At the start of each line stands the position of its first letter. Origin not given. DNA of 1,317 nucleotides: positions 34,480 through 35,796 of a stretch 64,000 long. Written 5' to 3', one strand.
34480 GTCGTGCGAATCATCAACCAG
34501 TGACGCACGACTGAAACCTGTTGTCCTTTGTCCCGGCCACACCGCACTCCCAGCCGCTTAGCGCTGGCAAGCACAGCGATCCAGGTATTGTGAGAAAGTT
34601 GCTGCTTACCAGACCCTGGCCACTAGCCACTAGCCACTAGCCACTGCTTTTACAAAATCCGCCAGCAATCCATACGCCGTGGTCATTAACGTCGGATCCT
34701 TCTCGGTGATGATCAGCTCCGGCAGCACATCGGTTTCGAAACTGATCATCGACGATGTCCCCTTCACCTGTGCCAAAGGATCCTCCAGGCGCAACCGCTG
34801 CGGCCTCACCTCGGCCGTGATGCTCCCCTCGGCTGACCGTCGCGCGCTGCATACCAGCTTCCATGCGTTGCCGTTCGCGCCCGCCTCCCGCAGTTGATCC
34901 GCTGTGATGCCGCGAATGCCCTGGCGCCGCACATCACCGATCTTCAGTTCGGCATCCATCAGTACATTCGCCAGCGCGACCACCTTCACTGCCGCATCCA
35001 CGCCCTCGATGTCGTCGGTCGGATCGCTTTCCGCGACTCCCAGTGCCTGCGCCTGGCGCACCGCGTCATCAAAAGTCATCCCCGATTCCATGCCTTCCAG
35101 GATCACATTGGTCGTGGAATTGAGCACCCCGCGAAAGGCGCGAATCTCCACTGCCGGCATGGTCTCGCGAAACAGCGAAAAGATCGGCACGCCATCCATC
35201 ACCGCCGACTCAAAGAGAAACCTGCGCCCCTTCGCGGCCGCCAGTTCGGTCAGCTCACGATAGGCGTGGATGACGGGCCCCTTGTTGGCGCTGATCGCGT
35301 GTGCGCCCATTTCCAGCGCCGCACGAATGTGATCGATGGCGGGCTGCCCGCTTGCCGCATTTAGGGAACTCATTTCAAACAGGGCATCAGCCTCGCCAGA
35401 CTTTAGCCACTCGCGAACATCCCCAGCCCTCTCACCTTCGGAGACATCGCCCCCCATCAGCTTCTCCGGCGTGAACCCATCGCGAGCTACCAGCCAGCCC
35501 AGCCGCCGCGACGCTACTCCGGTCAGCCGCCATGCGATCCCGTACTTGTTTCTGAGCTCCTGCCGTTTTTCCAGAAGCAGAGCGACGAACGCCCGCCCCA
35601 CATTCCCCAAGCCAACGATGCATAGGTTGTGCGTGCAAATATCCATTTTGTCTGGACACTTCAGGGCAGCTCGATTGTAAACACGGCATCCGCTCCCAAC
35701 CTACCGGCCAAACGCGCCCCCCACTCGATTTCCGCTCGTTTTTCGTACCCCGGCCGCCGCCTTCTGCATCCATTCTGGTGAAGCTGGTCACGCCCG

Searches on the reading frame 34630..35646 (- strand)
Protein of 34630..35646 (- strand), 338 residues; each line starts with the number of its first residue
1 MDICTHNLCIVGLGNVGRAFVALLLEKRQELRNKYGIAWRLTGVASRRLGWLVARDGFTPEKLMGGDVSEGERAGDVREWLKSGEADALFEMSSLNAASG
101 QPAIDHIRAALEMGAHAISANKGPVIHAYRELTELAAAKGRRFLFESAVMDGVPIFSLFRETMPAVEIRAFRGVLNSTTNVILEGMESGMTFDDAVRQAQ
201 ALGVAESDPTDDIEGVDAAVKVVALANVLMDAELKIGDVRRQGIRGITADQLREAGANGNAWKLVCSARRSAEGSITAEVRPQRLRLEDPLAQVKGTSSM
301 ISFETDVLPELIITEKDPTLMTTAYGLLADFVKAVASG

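Call 8: search_protein_families(library=pfam, proteins=[window:34630-35646:-])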
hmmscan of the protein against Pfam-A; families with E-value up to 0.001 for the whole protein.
window:34630-35646:- (338 aa): 2 families
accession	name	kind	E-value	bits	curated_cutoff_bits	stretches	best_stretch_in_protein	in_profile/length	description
PF00742.24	Homoserine_dh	-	1.9e-48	165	22.9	1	154-332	1-173/173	Homoserine dehydrogenase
PF03447.22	NAD_binding_3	-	2.8e-08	34.9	24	1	12-146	1-116/116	Homoserine dehydrogenase, NAD binding domain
